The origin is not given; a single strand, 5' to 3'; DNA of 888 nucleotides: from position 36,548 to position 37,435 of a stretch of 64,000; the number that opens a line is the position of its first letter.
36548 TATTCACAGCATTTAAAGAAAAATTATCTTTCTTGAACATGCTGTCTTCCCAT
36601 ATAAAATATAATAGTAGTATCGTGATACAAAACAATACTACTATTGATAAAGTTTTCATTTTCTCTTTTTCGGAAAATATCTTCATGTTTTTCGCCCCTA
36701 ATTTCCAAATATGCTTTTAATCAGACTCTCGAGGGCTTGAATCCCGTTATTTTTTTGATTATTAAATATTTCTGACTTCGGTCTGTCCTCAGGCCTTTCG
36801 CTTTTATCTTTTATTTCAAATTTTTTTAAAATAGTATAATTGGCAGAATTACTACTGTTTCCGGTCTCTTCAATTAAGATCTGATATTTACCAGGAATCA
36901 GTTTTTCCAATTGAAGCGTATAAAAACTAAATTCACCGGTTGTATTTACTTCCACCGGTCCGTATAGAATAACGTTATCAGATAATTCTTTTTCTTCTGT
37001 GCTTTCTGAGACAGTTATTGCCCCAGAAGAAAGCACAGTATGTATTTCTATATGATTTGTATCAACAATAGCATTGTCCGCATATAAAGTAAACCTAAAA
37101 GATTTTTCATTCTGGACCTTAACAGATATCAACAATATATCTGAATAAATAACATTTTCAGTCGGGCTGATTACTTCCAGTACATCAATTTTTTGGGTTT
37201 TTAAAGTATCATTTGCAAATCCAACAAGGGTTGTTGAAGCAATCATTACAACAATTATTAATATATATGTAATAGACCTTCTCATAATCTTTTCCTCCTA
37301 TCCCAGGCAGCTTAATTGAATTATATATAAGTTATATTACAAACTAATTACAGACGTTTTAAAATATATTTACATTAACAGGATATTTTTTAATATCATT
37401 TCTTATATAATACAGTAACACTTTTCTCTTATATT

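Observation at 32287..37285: yycH-yycI-walJ-htrA module with no walR/walK upstream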

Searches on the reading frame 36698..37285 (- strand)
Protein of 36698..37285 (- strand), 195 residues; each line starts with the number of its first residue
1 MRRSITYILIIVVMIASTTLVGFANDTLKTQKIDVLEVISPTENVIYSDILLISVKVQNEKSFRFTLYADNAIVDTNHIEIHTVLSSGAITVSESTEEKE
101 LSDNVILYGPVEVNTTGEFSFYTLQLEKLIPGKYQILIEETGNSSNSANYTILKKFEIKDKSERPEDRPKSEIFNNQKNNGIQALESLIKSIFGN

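Call 4: search_protein_families(library=pfam, proteins=[window:36698-37285:-], max_evalue=0.1)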
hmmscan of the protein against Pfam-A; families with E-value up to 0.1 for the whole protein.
window:36698-37285:- (195 aa): 1 family
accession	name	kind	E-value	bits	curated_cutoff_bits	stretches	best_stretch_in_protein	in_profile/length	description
PF07495.19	Y_Y_Y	-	0.057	13.8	26.6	0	116-158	24-64/65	Y_Y_Y domain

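Call 5: search_protein_families(library=ncbifam, proteins=[window:36698-37285:-], max_evalue=0.1)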
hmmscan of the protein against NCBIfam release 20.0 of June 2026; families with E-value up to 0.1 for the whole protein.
window:36698-37285:- (195 aa): 0 families

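Call 50: search_solved_structures(query=A4, max_evalue=10)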
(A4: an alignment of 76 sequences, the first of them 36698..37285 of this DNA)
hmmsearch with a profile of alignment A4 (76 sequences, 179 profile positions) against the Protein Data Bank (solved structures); distinct sequences matched with E-value up to 10: 13.
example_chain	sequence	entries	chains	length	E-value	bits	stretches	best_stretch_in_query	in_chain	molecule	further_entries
6nz0_Z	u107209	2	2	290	0.011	18.4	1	114-145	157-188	Dyslexia-associated protein KIAA0319-like protein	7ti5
9kvu_A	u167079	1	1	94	0.012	18.2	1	83-146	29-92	bacterial immunoglobulin domain B1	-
7kpn_Z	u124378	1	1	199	0.014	18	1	114-145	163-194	Dyslexia-associated protein KIAA0319-like protein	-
3pdd_A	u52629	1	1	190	0.19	14.3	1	81-149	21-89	Glycoside hydrolase, family 9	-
2lwy_A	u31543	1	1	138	0.2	14.2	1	66-151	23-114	BACTERIAL INTEIN-LIKE DOMAIN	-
3pdg_A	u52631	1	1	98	0.23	14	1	80-147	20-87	Fibronectin(III)-like module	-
7wjx_R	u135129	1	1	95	0.53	12.8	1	114-144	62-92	Dyslexia-associated protein KIAA0319-like protein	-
6ihb_R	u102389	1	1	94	0.55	12.8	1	114-144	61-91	Dyslexia-associated protein KIAA0319-like protein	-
9p4n_R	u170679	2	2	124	0.55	12.8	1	114-147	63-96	Dyslexia-associated protein KIAA0319-like protein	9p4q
7wqp_R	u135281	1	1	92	0.77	12.3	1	114-143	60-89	Dyslexia-associated protein KIAA0319-like protein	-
4zo6_A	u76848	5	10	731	0.83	12.2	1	101-130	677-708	Lin1840 protein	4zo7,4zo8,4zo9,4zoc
4zoa_A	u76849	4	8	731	0.83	12.2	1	101-130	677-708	Lin1840 protein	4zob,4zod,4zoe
8xll_A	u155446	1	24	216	0.95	12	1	18-83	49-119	Dihydrolipoyllysine-residue succinyltransferase component of 2-oxoglutarate dehydrogenase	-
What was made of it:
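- Tried and rejected: The PDB profile search gave weak Ig/PKD/FnIII hits, E about 0.01 (call 50).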

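Call 51: find_homologous_proteins(query=A4, max_evalue=0.001)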
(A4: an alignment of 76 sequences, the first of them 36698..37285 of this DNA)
Query A4 (76 sequences) (195 aa, profile of the alignment): 328 proteins with E <= 0.001 among 4611 candidates; the best 120 are listed.
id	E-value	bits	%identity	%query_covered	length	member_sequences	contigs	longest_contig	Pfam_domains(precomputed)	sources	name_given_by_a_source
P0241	1.9e-69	251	29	81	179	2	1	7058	-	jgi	-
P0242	2.0e-69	250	26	100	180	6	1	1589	-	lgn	-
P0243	2.6e-69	250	25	100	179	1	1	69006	-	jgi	-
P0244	3.1e-69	250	29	81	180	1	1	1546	-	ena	-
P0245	2.1e-68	247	26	100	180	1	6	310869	-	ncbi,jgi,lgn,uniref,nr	ncbi:hypothetical protein [Sinanaerobacter chloroacetimidivorans]|jgi:hypothetical protein|uniref:Un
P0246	2.2e-68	247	27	100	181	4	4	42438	-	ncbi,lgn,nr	ncbi:MAG: hypothetical protein PHV71_05040 [Eubacteriales bacterium]|nr:hypothetical protein [Eubact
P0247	2.3e-68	247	28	100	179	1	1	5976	-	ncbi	ncbi:MAG: hypothetical protein AAGU75_03020 [Bacillota bacterium]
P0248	2.7e-68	247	26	81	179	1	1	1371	-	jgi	jgi:hypothetical protein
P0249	3.6e-68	246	31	100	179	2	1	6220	-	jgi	-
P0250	3.9e-68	246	26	100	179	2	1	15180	-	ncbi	-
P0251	5.3e-68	246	27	100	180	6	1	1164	-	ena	-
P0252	5.8e-68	246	27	81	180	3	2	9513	-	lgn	-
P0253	7.6e-68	245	26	100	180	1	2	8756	-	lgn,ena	-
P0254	9.7e-68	245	27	100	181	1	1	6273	-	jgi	-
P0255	9.8e-68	245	29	100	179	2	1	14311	-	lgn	-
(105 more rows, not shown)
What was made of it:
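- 36698..37285 (-): 195-aa secreted protein. Signal peptide with an A-x-A-type cleavage site near residue 24, an Ig-like beta-sandwich (about residues 36-159), and a conserved C-terminal amphipathic helix (residues 180-193). No Pfam family. It is the conserved first gene of the accessory operon. 328 database relatives, all named 'hypothetical' where named at all (call 51).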

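Call 59: search_protein_families(library=pfam, proteins=[window:36698-37285:-], max_evalue=1)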
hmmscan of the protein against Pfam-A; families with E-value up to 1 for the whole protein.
window:36698-37285:- (195 aa): 1 family
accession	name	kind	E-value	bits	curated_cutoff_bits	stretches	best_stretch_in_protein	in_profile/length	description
PF07495.19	Y_Y_Y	-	0.057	13.8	26.6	1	116-158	24-64/65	Y_Y_Y domain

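Call 62: predict_structure(alignment_id=A5)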
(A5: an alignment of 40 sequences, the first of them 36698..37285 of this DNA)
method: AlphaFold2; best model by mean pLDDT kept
length: 195 residues; sequences in the alignment: 40
mean_pLDDT: 71.7   pTM: 0.57
mean pLDDT of the five models: 71.7, 71.1, 69.5, 67.0, 65.5
residues with pLDDT >= 90: 5; 70-90: 111; 50-70: 56; < 50: 23
segments of 3 or more residues with pLDDT < 50: 23-33, 172-178
pLDDT, mean of each block of 10 residues (from residue 1): 76 68 41 68 86 87 86 59 58 59 77 83 86 89 58 88 72 47 74 70
secondary structure, 60 per line:
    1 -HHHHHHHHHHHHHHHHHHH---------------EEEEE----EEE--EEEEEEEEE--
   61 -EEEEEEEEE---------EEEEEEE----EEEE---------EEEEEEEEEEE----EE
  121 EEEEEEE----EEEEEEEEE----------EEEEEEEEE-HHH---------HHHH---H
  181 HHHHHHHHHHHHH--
elements in order: H2-20 E36-40 E45-47 E50-58 E62-70 E80-86 E91-94 E104-114 E119-127 E132-140 E151-159 H173-176 H180-193
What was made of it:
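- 36698..37285 (-): AF2 model pLDDT 71.7 (call 62).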

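Call 65: fold_search(model_id=the predicted structure, library=pdb)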
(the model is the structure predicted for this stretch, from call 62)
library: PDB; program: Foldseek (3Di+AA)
matches with E <= 10: 1554; with E <= 0.001: 22
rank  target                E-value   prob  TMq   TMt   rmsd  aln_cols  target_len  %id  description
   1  6vbv_7                4.9e-05  1.00  0.35  0.13  12.2       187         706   12  Structure of the bovine BBSome:ARL6:GTP complex (released 2020-01-29)
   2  3f65_F                1.3e-04  1.00  0.31  0.35  10.2       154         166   14  The F4 fimbrial chaperone FaeE does not self-cap its interactive surfaces (released 2009-05-19)
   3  3f65_D                3.5e-04  1.00  0.35  0.41   7.4       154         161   14  The F4 fimbrial chaperone FaeE does not self-cap its interactive surfaces (released 2009-05-19)
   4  7wwo_A                3.7e-04  1.00  0.33  0.39   8.9       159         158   12  Dimer form of hypothetical protein TTHA1873 from Thermus thermophilus (released 2022-03-09)
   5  7wrk                  3.7e-04  1.00  0.31  0.37  12.9       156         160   10  Structure of hypothetical protein TTHA1873 from Thermus thermophilus (released 2022-03-09)
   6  8k2n_A                4.6e-04  0.99  0.27  0.11  15.0       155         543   12  Crystal structure of Group 4 Monosaccharide-releasing beta-N-acetylgalactosaminidase NgaLy from Lacticaseibacillus yic (released 2024-04-24)
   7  3dpa                  4.9e-04  1.00  0.36  0.33   6.1       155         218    8  CRYSTAL STRUCTURE OF CHAPERONE PROTEIN PAPD REVEALS AN IMMUNOGLOBULIN FOLD (released 1991-10-15)
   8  3f65_G                4.9e-04  1.00  0.32  0.32   8.1       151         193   12  The F4 fimbrial chaperone FaeE does not self-cap its interactive surfaces (released 2009-05-19)
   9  3f65_E                5.8e-04  1.00  0.34  0.34   7.6       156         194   13  The F4 fimbrial chaperone FaeE does not self-cap its interactive surfaces (released 2009-05-19)
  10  3f65_H                6.2e-04  1.00  0.33  0.40   7.0       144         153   12  The F4 fimbrial chaperone FaeE does not self-cap its interactive surfaces (released 2009-05-19)
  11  3gew_C                6.2e-04  1.00  0.34  0.32   7.6       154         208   14  FaeE-FaeG chaperone-major pilin complex of F4 ad fimbriae (released 2009-10-20)
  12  3f65_B                6.2e-04  1.00  0.29  0.28  10.7       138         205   12  The F4 fimbrial chaperone FaeE does not self-cap its interactive surfaces (released 2009-05-19)
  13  3isy                  6.2e-04  0.97  0.24  0.36  11.2       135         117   16  Crystal structure of an intracellular proteinase inhibitor (ipi, bsu11130) from bacillus subtilis at 2.61 A resolution (released 2009-09-15)
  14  1qpp_A                6.5e-04  1.00  0.35  0.33   8.1       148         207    7  CRYSTAL STRUCTURES OF SELF CAPPING PAPD CHAPERONE HOMODIMERS (released 1999-07-07)
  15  7som_J                6.9e-04  1.00  0.33  0.13  20.2       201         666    9  Ciliary C2 central pair apparatus isolated from Chlamydomonas reinhardtii (released 2022-04-13)
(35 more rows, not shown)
